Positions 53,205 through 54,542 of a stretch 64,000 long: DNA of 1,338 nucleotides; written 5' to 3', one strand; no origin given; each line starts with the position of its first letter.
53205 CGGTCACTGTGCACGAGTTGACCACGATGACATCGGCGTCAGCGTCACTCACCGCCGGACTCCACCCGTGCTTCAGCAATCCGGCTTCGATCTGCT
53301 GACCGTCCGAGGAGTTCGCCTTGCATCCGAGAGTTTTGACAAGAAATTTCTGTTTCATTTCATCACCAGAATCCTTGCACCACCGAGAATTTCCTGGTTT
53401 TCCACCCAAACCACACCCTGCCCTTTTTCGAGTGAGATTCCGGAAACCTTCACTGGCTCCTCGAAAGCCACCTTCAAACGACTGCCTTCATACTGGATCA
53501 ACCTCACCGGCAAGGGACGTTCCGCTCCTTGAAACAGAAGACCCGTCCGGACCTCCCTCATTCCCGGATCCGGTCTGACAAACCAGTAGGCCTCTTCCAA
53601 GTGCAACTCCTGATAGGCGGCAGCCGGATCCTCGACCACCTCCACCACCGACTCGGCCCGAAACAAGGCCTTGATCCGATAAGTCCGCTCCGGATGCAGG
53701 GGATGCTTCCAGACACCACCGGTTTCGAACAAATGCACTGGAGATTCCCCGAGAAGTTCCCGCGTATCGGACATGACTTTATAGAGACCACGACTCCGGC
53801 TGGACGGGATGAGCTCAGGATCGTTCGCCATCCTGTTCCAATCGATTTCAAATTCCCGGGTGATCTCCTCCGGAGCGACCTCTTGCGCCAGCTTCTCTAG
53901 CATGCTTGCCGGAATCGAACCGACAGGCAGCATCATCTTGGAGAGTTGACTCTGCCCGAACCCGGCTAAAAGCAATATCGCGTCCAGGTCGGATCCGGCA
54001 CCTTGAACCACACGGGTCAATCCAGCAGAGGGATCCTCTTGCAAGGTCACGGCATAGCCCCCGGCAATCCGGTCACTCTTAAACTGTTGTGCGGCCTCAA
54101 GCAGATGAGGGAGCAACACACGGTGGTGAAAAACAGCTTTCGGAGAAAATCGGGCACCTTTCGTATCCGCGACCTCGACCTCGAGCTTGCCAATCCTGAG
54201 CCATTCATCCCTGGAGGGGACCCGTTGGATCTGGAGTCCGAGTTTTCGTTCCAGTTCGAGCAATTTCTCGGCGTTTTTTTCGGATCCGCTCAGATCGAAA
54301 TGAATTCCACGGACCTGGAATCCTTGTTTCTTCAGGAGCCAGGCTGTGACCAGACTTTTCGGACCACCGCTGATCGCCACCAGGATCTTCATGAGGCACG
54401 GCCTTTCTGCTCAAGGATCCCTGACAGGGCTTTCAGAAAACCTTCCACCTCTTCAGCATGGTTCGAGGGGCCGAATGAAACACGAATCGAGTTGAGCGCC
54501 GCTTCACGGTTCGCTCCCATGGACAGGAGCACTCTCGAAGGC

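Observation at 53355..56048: MnmA homolog with no cysteines and a broken PP-loop inside a conserved regulator-desulfurase-MnmA cluster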

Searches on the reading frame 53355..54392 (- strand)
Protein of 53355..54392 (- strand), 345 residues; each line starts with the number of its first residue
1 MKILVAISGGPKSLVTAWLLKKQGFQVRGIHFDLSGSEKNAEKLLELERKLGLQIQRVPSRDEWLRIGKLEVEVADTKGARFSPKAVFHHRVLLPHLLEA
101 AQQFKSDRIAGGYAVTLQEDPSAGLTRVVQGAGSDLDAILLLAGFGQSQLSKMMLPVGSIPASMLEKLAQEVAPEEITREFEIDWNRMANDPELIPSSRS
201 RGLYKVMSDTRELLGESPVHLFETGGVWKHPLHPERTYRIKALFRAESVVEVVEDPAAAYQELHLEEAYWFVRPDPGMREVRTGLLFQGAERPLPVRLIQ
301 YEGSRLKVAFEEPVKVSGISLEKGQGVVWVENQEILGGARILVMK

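Call 3: search_protein_families(library=pfam, proteins=[window:53355-54392:-], max_evalue=0.01)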
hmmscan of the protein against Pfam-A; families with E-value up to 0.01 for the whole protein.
window:53355-54392:- (345 aa): 2 families
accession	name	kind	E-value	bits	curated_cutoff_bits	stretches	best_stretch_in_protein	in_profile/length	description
PF03054.22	tRNA_Me_trans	-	4.3e-10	40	20.6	1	1-172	1-184/202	tRNA methyl transferase HUP domain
PF02568.20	ThiI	-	0.0082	16.2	20.5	0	2-51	5-56/197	Thiamine biosynthesis protein (ThiI)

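Call 4: search_protein_families(library=ncbifam, proteins=[window:53355-54392:-], max_evalue=0.01)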
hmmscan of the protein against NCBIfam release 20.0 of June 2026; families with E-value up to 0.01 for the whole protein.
window:53355-54392:- (345 aa): 7 families
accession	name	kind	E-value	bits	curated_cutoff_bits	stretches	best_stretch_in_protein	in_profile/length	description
NF001138.1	PRK00143.1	equivalog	1.9e-18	66.6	284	2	2-172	1-178/345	tRNA 2-thiouridine(34) synthase MnmA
TIGR00420.1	trmU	equivalog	4.4e-13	48.8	236.95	1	1-172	1-182/351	tRNA 2-thiouridine(34) synthase MnmA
NF011258.0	PRK14664.1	equivalog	3.4e-09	36.3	680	1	2-162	7-163/362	tRNA 2-thiouridine(34) synthase MnmA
NF011259.0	PRK14665.1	equivalog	1.1e-06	27.9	364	1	2-172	7-178/360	tRNA 2-thiouridine(34) synthase MnmA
NF049949.1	tRNAsynTtuAPyrococ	equivalog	9.7e-06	24.9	450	1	2-52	49-98/292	tRNA-5-methyluridine(54) 2-sulfurtransferase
NF006222.0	PRK08349.1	subfamily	0.00053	19.9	251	1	1-52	1-50/198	hypothetical protein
TIGR00342.1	TIGR00342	equivalog_domain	0.0044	16.1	264.5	1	2-43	174-217/373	tRNA uracil 4-sulfurtransferase ThiI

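Call 5: find_homologous_proteins(query=window:53355-54392:-, max_evalue=0.001)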
Query window:53355-54392:- (345 aa): 31 proteins with E <= 0.001 among 6272 candidates.
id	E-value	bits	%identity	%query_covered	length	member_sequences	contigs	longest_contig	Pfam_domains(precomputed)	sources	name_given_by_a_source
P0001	7.7e-223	757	100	100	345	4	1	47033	PF03054.23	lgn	-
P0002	1.1e-190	651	85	100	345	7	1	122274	PF03054.23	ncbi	-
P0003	7.2e-183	626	81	100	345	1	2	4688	PF03054.23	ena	-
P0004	8.3e-181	619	79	100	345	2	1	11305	PF03054.23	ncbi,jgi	jgi:tRNA U34 2-thiouridine synthase MnmA/TrmU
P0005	6.2e-173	593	77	100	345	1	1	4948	PF03054.23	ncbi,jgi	jgi:tRNA U34 2-thiouridine synthase MnmA/TrmU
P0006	7.4e-173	593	76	100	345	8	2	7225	PF03054.23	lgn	-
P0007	1.1e-126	441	59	100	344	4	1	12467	PF03054.23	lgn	-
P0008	4.3e-115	403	54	100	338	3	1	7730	PF03054.23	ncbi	-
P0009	1.1e-77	280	44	99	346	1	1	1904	PF03054.23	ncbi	-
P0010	5.7e-70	254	40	99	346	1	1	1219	PF03054.23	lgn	-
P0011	2.0e-69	253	40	99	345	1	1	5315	PF03054.23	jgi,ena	jgi:hypothetical protein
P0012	4.6e-69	251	40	99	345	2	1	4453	PF03054.23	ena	-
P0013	5.3e-68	248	38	99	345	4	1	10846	PF03054.23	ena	-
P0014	4.4e-66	242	39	100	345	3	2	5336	PF03054.23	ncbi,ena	-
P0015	1.2e-65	240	38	99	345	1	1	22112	PF03054.23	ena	-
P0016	7.7e-64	234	39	100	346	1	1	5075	PF03054.23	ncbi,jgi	jgi:hypothetical protein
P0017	3.5e-63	232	38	99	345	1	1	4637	PF03054.23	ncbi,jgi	jgi:tRNA U34 2-thiouridine synthase MnmA/TrmU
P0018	1.3e-62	230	37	100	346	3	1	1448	PF03054.23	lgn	-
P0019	3.4e-61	226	36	100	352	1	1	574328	PF03054.23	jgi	jgi:tRNA-specific 2-thiouridylase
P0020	4.7e-61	225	39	99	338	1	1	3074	PF03054.23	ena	-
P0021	1.0e-60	224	39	100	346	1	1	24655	PF03054.23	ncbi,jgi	jgi:hypothetical protein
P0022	2.0e-59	220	36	100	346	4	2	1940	PF03054.23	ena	-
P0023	4.7e-58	215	37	100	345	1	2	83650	PF03054.23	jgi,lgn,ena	-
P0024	6.3e-58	215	37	100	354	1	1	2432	PF03054.23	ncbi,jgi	jgi:tRNA U34 2-thiouridine synthase MnmA/TrmU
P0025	7.4e-44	169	32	99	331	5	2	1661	PF03054.23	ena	-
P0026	4.4e-43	166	33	99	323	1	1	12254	PF03054.23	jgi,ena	-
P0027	1.3e-42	165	32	99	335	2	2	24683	PF03054.23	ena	-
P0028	5.0e-40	156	33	99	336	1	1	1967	PF03054.23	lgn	-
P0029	2.2e-39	154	30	99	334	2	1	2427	PF03054.23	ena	-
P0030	1.9e-38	151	31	99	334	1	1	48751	PF03054.23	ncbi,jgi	jgi:tRNA U34 2-thiouridine synthase MnmA/TrmU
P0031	3.5e-4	38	24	97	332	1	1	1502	PF24167.2,PF20259.4,PF03054.23,PF20258.5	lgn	-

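Call 6: search_solved_structures(query=window:53355-54392:-, max_evalue=1, show_alignments=3)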
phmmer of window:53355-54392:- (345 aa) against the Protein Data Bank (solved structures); distinct sequences matched with E-value up to 1: 9.
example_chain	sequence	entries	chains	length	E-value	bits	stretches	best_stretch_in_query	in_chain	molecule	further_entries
2der_A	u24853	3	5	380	3.7e-12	49.5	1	2-172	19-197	tRNA-specific 2-thiouridylase mnmA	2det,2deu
9hlv_A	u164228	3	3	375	2e-09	40.5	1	2-173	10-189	tRNA-specific 2-thiouridylase MnmA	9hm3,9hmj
2hma_A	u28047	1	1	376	2e-09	40.5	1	2-173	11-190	Probable tRNA (5-methylaminomethyl-2-thiouridylate)-methyltransferase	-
9hln_A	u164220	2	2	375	2.8e-09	40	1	2-173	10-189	tRNA-specific 2-thiouridylase MnmA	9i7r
3vrh_A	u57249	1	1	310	0.00034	23.3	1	2-48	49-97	Putative uncharacterized protein PH0300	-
5mko_A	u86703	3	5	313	0.00034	23.3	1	2-48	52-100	TtuA PH0300 | PH0300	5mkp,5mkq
5gha_A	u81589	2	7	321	0.084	15.5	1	2-56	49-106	Sulfur Transferase TtuA | tRNA-5-methyluridine(54) 2-sulfurtransferase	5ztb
2c5s_A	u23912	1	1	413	0.085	15.4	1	2-58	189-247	PROBABLE THIAMINE BIOSYNTHESIS PROTEIN THII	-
5b4e_A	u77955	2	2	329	0.087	15.4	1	2-56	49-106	Sulfur Transferase TtuA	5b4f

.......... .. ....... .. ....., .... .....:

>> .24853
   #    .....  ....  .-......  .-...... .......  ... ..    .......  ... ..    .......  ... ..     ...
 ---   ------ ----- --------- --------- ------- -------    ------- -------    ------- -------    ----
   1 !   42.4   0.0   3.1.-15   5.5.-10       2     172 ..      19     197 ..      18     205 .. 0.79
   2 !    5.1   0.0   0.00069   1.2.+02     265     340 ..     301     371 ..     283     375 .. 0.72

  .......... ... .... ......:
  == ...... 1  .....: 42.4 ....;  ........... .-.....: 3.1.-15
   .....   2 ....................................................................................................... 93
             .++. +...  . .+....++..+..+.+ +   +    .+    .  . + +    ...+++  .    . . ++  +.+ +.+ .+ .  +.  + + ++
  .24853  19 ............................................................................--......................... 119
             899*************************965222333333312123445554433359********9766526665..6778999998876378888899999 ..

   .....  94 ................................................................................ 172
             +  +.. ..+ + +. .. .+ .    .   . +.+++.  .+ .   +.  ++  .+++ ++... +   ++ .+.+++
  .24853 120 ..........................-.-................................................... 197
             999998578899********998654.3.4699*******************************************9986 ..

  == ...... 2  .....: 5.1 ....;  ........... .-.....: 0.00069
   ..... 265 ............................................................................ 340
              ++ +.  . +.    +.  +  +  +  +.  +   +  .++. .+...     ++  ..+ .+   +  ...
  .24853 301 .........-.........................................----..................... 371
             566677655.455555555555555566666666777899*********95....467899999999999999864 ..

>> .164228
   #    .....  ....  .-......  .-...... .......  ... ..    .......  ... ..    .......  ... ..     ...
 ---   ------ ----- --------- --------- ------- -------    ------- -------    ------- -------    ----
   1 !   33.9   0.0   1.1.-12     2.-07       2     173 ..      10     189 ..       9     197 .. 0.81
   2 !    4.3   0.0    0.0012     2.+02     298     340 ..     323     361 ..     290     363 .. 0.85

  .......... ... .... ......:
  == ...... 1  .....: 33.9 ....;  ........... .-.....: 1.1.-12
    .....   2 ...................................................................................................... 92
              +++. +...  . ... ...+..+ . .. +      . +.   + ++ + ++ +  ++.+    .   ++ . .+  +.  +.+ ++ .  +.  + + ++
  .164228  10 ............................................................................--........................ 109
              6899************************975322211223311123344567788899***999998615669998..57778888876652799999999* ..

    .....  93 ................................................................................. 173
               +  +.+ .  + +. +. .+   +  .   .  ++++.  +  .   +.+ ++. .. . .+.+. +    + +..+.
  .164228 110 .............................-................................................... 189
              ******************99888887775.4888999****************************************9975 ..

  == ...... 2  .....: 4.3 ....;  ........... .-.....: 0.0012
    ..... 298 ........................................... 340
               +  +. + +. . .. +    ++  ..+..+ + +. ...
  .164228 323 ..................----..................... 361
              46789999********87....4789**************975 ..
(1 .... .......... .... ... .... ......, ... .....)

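Call 8: find_related_loci(query=A1, collection=genome_contigs, flank=10000)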
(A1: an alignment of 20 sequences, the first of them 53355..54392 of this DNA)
Query A1 (345 aa) in genome_contigs; peptide patterns used: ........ (x = any residue, [..] = any of these).
72 stretches matched a pattern; 28 encode a relative of the query (tblastn E <= 1e-3); 28 distinct loci.
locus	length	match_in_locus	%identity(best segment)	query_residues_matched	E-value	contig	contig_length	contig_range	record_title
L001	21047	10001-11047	91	1-345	0e+0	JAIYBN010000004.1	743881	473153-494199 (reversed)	MAG: Proteobacteria bacterium isolate E1_MAG_00048 pond_E1_MAG_00048_000000000011, whole genome shotgun sequence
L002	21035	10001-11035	84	1-345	0e+0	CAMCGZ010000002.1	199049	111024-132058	MAG: Bdellovibrio sp. ZAP7 isolate MsE-30jul19-120 genome assembly, contig: MsE-30jul19-C61, whole genome shotgun sequen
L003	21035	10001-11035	75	1-345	1e-178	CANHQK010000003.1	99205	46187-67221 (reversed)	MAG: Bdellovibrionales bacterium isolate RE-26jul17-3 genome assembly, contig: RE-26jul17-C175, whole genome shotgun seq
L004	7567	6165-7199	44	1-345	4e-86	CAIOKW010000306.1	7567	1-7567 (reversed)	MAG: Oligoflexia bacterium isolate Umea_bin-07902 genome assembly, contig: bin-07902:306/351, whole genome shotgun seque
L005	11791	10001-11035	40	1-345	6e-78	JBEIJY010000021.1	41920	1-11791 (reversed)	MAG: Bdellovibrionales bacterium isolate Sample-103-S77-bin-69 Sample_103_S77-bin_69-k141_768458, whole genome shotgun s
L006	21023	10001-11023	39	1-341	4e-72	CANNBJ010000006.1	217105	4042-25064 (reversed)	MAG: Bdellovibrionales bacterium isolate ZE-Jul18-80 genome assembly, contig: ZE-Jul18-C16, whole genome shotgun sequenc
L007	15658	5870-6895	38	1-342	1e-71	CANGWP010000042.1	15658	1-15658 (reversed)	MAG: Bdellovibrionales bacterium isolate RE-15aug16-115 genome assembly, contig: RE-15aug16-C5147, whole genome shotgun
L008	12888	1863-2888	39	1-342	2e-70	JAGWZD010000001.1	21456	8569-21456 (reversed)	MAG: Bdellovibrionales bacterium isolate REEB505 contig-150_4430, whole genome shotgun sequence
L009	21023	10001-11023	34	2-342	1e-54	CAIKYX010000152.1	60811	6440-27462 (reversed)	MAG: Oligoflexia bacterium isolate VK_bin-3925 genome assembly, contig: bin-3925:152/278, whole genome shotgun sequence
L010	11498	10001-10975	33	2-342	2e-46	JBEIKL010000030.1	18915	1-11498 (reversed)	MAG: Bdellovibrionales bacterium isolate Sample-104-S4-bin-132 Sample_104_S4-bin_132-k141_704987, whole genome shotgun s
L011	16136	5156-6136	31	2-342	6e-45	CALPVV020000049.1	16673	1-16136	MAG: Nitrosovibrio sp. Nv4 isolate HRS-ES2-bin-178 genome assembly, contig: HRSG-E12-C1416, whole genome shotgun sequenc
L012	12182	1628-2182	28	3-180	2e-14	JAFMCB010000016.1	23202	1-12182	MAG: Methylophilaceae bacterium isolate CPBay_Spr15L08_39 NODE_1232_length_23202_cov_20.627814, whole genome shotgun seq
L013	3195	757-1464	25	2-216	1e-12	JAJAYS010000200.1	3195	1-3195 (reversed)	MAG: Polaromonas sp. isolate CAN_BIN17 c_000000110335, whole genome shotgun sequence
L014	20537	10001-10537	27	1-172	4e-12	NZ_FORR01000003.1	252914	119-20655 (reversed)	Thermoflavimicrobium dichotomicum strain DSM 44778, whole genome shotgun sequence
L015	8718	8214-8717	27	2-160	4e-12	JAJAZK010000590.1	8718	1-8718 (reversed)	MAG: Rhodoferax sp. isolate CAN_BIN35 c_000000187500, whole genome shotgun sequence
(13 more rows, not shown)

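Call 21: predict_structure(alignment_id=A1)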
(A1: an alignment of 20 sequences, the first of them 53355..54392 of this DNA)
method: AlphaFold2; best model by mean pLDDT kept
length: 345 residues; sequences in the alignment: 20
mean_pLDDT: 88.3   pTM: 0.84
mean pLDDT of the five models: 88.3, 86.8, 85.9, 84.5, 83.9
residues with pLDDT >= 90: 185; 70-90: 143; 50-70: 17; < 50: 0
segments of 3 or more residues with pLDDT < 50: none
pLDDT, mean of each block of 10 residues (from residue 1): 90 93 95 80 88 92 93 86 91 93 95 90 87 80 89 91 89 81 83 70 87 90 87 89 90 93 93 73 91 92 90 88 92 92 91
secondary structure, 60 per line:
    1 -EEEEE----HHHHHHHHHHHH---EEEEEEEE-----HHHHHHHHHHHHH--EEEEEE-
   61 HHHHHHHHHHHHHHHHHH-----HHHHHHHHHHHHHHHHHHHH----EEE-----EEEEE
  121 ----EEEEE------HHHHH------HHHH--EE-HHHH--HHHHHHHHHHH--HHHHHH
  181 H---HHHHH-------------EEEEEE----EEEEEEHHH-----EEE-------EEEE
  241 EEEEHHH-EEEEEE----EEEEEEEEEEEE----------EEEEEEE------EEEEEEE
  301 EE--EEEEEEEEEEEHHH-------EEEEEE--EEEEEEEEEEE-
elements in order: E2-6 H11-22 E26-33 H39-51 E54-59 H61-78 H84-103 E108-110 E116-120 E125-129 H136-140 H147-150 H156-159 H162-172 H175-181 H185-189 E203-208 E213-218 E227-229 E237-244 E249-254 E259-270 E281-287 E294-302 E305-315 E326-331 E334-344
